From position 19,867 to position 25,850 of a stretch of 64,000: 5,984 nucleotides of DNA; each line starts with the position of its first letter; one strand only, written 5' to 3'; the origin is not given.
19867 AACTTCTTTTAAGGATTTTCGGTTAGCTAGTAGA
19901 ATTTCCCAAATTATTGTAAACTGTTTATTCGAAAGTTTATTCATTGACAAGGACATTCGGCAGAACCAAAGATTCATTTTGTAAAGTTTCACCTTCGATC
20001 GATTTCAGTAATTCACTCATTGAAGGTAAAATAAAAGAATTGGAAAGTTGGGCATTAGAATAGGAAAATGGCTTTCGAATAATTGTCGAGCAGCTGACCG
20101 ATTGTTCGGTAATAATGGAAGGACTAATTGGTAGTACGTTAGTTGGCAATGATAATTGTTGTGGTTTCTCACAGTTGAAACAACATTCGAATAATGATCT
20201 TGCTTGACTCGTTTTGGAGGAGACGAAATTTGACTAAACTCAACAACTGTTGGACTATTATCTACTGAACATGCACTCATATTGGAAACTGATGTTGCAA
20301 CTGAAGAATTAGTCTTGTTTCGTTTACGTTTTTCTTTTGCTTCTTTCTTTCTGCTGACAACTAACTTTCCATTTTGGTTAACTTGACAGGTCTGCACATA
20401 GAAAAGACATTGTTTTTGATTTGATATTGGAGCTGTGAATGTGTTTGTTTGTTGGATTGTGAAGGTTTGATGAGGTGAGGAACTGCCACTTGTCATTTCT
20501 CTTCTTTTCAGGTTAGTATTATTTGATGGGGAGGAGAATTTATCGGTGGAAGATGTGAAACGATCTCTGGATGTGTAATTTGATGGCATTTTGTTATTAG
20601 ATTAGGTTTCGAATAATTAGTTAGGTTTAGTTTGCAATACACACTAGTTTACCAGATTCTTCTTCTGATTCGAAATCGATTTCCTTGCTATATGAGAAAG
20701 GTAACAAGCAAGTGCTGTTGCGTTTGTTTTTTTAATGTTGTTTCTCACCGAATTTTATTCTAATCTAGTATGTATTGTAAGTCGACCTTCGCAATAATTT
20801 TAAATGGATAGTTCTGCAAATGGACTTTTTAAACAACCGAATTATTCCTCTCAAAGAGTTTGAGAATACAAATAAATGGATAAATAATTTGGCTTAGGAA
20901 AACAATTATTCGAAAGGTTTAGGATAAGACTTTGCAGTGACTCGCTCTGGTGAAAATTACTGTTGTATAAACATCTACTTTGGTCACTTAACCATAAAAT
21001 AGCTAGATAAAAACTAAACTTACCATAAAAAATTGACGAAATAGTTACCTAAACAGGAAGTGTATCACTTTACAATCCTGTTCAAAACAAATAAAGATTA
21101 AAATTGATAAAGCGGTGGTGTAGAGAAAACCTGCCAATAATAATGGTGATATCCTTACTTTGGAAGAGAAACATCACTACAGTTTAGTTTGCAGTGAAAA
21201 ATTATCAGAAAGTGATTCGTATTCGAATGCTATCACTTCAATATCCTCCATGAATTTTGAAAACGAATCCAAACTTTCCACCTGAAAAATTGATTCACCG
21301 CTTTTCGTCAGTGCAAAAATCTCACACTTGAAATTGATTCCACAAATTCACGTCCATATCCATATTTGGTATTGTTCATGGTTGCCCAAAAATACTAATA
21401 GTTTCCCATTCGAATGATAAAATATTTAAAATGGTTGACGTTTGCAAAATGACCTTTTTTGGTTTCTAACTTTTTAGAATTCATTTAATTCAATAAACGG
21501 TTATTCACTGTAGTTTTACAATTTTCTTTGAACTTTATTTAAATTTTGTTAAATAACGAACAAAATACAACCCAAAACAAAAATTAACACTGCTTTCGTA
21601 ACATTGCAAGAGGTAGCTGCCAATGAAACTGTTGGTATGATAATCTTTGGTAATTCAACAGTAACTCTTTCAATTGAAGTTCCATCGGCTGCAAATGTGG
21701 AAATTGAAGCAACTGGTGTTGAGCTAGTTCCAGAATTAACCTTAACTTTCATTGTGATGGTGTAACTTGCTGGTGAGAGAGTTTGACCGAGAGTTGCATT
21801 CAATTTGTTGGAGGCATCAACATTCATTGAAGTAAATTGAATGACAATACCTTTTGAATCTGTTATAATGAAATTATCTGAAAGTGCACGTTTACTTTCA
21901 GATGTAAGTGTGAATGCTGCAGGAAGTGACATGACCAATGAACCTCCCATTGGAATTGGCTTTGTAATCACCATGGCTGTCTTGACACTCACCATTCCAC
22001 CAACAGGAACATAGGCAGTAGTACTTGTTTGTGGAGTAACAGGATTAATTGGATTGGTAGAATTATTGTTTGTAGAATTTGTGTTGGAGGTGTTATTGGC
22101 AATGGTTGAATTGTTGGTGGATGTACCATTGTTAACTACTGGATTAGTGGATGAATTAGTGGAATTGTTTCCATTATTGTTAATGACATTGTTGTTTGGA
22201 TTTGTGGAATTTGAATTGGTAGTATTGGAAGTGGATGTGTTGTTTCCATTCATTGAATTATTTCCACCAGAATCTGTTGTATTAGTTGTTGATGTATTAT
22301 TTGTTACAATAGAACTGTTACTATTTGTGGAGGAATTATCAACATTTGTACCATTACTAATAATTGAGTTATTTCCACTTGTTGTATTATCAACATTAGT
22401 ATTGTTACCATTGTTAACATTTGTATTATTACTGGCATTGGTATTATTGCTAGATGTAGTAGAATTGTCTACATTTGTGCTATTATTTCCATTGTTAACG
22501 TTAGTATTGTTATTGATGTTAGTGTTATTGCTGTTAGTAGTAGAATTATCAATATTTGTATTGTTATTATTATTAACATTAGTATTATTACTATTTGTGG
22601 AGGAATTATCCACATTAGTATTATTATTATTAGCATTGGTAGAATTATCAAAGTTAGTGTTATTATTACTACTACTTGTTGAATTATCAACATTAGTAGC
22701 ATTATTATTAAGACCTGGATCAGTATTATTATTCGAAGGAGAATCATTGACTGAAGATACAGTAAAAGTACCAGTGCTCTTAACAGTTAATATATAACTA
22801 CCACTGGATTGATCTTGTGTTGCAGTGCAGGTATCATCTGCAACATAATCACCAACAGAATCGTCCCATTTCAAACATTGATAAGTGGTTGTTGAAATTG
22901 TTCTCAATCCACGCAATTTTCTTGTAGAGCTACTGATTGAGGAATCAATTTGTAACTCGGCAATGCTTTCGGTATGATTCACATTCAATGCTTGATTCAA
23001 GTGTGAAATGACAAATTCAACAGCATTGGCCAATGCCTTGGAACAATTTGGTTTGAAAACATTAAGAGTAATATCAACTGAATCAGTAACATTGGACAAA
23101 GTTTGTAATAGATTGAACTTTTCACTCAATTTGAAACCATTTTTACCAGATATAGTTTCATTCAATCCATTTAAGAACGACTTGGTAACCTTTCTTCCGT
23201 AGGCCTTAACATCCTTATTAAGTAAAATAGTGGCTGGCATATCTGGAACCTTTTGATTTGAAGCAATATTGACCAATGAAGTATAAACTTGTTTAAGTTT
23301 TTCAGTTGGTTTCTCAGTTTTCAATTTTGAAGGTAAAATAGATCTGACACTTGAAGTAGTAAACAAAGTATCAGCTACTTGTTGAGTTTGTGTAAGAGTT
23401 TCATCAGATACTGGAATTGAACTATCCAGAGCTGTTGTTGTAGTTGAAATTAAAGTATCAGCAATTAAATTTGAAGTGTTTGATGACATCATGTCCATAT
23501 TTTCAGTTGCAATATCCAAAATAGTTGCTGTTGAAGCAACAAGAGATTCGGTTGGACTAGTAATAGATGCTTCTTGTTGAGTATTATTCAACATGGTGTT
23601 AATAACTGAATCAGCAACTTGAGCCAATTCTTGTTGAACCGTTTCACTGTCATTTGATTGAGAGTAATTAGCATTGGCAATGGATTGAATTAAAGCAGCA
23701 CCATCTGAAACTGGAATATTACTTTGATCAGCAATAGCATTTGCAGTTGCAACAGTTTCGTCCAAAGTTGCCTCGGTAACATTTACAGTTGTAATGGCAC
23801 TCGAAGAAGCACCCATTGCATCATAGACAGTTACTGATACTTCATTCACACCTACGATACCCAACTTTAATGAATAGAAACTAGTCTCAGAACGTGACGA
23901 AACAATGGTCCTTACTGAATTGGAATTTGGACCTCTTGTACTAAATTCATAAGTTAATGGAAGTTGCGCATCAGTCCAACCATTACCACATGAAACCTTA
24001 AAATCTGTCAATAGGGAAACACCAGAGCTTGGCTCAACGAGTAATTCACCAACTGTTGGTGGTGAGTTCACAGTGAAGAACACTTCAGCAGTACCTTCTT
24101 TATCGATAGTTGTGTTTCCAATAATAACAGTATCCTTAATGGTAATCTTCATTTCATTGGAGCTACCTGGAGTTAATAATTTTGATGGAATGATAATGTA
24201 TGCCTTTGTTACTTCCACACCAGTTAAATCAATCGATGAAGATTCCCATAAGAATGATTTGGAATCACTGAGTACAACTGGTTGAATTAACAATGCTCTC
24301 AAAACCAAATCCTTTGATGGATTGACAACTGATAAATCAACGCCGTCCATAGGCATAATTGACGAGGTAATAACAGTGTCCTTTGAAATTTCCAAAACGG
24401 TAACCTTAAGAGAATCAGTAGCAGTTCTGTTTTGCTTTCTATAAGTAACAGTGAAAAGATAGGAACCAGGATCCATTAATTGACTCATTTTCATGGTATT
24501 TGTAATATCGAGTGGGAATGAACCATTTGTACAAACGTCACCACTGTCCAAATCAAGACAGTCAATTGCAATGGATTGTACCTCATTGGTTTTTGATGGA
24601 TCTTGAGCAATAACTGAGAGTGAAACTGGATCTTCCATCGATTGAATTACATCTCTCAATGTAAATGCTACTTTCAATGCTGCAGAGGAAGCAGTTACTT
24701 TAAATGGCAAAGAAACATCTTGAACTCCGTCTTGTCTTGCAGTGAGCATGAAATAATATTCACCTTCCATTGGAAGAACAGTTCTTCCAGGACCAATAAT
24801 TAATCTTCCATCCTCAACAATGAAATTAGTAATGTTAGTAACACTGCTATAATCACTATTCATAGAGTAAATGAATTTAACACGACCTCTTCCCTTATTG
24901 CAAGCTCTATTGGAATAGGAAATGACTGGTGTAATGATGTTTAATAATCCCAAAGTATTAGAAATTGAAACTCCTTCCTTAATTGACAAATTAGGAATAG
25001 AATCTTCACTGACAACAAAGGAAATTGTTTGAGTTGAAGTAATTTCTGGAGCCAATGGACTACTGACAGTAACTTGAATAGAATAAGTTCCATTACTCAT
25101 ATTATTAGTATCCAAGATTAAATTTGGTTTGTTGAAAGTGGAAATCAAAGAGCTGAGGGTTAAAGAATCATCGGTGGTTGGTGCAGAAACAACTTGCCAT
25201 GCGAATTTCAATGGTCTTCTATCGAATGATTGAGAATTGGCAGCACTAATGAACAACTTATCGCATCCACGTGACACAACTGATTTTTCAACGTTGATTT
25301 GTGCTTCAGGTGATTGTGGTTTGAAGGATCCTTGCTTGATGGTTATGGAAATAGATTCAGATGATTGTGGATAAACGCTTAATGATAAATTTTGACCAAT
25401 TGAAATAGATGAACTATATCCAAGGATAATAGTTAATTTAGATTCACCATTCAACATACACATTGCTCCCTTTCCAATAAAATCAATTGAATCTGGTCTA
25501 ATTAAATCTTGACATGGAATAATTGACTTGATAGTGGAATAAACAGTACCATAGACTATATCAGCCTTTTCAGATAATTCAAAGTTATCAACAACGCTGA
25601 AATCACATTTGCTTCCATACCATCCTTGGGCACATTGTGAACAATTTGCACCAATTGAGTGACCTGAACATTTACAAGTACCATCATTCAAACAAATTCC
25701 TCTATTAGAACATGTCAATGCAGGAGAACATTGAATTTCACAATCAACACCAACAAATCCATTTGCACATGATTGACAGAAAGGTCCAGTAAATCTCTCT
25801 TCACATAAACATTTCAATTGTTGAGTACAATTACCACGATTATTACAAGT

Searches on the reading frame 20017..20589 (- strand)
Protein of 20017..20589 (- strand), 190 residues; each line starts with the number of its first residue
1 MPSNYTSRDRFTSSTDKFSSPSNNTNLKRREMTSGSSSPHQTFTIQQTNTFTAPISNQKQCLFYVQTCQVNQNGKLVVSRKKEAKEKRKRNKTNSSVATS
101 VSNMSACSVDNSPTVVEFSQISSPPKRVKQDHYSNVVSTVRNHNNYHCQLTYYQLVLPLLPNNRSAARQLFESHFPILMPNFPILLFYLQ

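Call 16: list_cluster_members(proteins=[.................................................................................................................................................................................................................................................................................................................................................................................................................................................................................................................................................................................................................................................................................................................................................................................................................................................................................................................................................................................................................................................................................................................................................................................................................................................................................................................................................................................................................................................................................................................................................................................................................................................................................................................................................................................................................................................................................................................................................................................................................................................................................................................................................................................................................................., window:21552-27332:-, window:20017-20589:-, window:56102-59674:+, window:39654-40352:+, window:46631-47299:+, window:16489-17229:+])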
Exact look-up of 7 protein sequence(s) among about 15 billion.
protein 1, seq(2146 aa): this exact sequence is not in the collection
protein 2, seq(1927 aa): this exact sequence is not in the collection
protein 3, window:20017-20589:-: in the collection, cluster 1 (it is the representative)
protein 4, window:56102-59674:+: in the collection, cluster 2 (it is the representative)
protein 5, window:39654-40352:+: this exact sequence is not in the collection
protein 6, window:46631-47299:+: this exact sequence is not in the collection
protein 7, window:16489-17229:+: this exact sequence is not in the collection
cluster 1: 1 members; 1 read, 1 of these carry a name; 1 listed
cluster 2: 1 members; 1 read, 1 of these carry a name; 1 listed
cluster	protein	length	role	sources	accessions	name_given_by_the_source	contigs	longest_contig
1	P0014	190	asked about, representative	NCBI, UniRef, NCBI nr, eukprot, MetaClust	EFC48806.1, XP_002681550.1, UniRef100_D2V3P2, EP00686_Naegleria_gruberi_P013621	predicted protein [Naegleria gruberi] | Predicted protein n=1 Tax=Naegleria gruberi TaxID=5762 RepID=D2V3P2_NAEGR | uncharacterized protein NAEGRDRAFT_63436 [Naegleria gruberi]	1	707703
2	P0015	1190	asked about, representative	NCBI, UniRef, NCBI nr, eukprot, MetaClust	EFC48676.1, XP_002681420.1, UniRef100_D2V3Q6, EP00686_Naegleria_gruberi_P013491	predicted protein [Naegleria gruberi] | Predicted protein n=1 Tax=Naegleria gruberi TaxID=5762 RepID=D2V3Q6_NAEGR | uncharacterized protein NAEGRDRAFT_63451 [Naegleria gruberi]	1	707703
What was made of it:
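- Truncated annotation: the exact joined sequence and the first-ATG version are both absent from the collection (call 16).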

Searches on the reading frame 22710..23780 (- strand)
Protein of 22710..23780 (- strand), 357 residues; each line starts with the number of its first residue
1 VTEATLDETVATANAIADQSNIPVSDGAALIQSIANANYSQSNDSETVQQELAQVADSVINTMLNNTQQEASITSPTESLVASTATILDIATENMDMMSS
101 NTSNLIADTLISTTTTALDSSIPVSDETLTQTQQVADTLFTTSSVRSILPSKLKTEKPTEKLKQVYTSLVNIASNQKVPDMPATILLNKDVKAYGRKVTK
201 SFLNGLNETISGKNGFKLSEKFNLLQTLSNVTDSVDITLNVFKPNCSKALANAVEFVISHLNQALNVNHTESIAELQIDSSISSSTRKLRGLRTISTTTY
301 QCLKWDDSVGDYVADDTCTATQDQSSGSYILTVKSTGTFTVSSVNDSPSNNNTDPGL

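Call 57: predict_structure(alignment_id=A2)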
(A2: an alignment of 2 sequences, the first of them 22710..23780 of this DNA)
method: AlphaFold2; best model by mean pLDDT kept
length: 357 residues; sequences in the alignment: 2
mean_pLDDT: 47.8   pTM: 0.42
mean pLDDT of the five models: 47.8, 44.3, 42.7, 41.8, 34.9
residues with pLDDT >= 90: 0; 70-90: 74; 50-70: 79; < 50: 204
segments of 3 or more residues with pLDDT < 50: 1-4, 154-301, 303-308, 310-313, 318-325, 327-357
pLDDT, mean of each block of 10 residues (from residue 1): 53 67 76 65 60 79 82 73 80 73 77 67 66 60 52 44 46 32 23 23 27 25 28 27 26 33 28 21 26 36 48 50 46 38 30 28
secondary structure, 60 per line:
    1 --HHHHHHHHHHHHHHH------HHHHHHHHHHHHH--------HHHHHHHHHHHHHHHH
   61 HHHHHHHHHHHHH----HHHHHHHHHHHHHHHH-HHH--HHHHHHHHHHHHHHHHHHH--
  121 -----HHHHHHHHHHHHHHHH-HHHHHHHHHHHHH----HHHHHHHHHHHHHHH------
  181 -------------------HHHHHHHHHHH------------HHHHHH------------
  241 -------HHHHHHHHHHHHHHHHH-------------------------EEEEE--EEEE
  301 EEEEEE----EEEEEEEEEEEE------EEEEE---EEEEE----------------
elements in order: H3-17 H24-36 H45-73 H78-93 H100-118 H126-141 H143-155 H160-174 H200-210 H223-228 H248-264 E290-294 E297-306 E311-322 E329-333 E337-341
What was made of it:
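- On REJ-domain / polycystin-1-like proteins: AlphaFold2 of aa ~1404-1760 gave pLDDT 48 (call 57).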

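Call 62: fold_search(model_id=the predicted structure, library=pdb)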
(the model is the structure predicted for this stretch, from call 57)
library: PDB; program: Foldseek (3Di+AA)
matches with E <= 10: 840; with E <= 0.001: 0
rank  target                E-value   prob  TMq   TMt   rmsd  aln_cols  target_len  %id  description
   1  8g9j                  1.0e-02  0.91  0.16  0.25  11.2       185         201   13  Geometrically programmable nanomaterial construction using regularized protein building blocks (released 2024-03-13)
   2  5lph_A                1.9e-02  0.97  0.28  0.35  14.3       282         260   10  Structure of the TOG domain of human Cep104 (released 2017-01-11)
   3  6jho_A                2.2e-02  0.47  0.13  0.20  19.7       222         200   13  The complex crystal structure of Cagbeta with CagZ revealed a novel regulatory mechanism for T4SS coupling ATPase in H (released 2020-02-19)
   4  8g9k_A                2.6e-02  0.94  0.21  0.30   8.9       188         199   11  Geometrically programmable nanomaterial construction using regularized protein building blocks (released 2024-03-13)
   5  5lph_B                2.7e-02  0.96  0.28  0.35  14.6       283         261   10  Structure of the TOG domain of human Cep104 (released 2017-01-11)
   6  8g9k_B                4.5e-02  0.80  0.18  0.26  10.5       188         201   13  Geometrically programmable nanomaterial construction using regularized protein building blocks (released 2024-03-13)
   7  6f09_P                6.4e-02  0.41  0.14  0.20  14.5       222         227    9  Binary complex of 14-3-3 zeta with ubiquitin specific protease 8 (USP8) pSer718 peptide (released 2018-03-07)
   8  1s2x                  7.1e-02  0.28  0.11  0.19  19.3       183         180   12  Crystal structure of Cag-Z from Helicobacter pylori (released 2004-07-27)
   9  5m36_B                1.0e-01  0.92  0.25  0.37  10.3       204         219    9  The molecular tweezer CLR01 stabilizes a disordered protein-protein interface (released 2017-11-15)
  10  2qna_A                1.0e-01  0.47  0.21  0.13  14.8       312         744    8  Crystal structure of human Importin-beta (127-876) in complex with the IBB-domain of Snurportin1 (1-65) (released 2008-04-08)
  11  8fit_C                1.1e-01  0.57  0.17  0.23  10.7       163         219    8  Multi-state design of two-state switchable hinge proteins (released 2023-08-16)
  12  6fn9_B                1.2e-01  0.91  0.25  0.36   9.4       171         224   10  Mono- and bivalent 14-3-3 inhibitors for characterizing supramolecular lysine-PEG interactions in proteins (released 2018-07-04)
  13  8b6h_DO               1.2e-01  0.08  0.10  0.09  34.4       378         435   10  Cryo-EM structure of cytochrome c oxidase dimer (complex IV) from respiratory supercomplex of Tetrahymena thermophila (released 2023-03-29)
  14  8wf6_D                1.3e-01  0.91  0.26  0.38  10.2       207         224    9  14-3-3 zeta complexed with S559 phosphorylated peptide derived from GPIb alpha cytoplasmic domain (released 2024-09-25)
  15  5cwn                  1.3e-01  0.90  0.23  0.36   7.8       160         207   14  Crystal structure of de novo designed helical repeat protein DHR71 (released 2015-12-16)
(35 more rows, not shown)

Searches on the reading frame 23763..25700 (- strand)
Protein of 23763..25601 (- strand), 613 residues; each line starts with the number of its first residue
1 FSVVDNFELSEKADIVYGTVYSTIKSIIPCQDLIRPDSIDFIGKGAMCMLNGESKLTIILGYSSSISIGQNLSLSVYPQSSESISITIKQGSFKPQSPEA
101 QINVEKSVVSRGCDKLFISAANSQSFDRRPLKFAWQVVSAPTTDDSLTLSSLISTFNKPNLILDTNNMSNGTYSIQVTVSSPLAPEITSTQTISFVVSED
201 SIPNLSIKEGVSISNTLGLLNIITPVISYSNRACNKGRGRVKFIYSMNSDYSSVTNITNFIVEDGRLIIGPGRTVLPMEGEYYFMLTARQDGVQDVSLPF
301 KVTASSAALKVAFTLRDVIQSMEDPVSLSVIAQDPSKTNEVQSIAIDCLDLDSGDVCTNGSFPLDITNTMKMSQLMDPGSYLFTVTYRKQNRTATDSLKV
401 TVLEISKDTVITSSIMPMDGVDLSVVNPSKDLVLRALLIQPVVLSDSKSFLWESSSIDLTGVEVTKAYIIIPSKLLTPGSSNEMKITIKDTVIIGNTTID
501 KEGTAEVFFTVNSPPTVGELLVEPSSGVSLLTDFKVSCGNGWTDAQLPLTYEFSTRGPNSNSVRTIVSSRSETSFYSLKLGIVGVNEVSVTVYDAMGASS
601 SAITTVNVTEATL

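Call 22: find_homologous_proteins(query=window:23763-25601:-, max_evalue=1)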
Query seq(613 aa): 8000 candidates shared short words with the query, none scored E <= 1.
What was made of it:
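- A 613-aa REJ-region query found nothing at E<=1 (call 22).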

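Call 31: search_protein_families(library=pfam, proteins=[window:23901-25700:-], max_evalue=1)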
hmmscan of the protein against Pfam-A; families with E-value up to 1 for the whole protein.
window:23901-25700:- (600 aa): 4 families
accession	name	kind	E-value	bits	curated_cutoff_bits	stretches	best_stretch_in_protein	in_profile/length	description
PF02010.21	REJ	-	5.3e-27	95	25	2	392-591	152-359/452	REJ domain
PF22352.2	K319L-like_PKD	-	0.00091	19.6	27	1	400-435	49-84/84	K319L-like, PKD domain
PF00053.31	EGF_laminin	-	0.017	15.7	21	1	5-31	16-42/49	Laminin EGF domain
PF07495.19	Y_Y_Y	-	0.15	12.5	26.6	0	199-230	33-64/65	Y_Y_Y domain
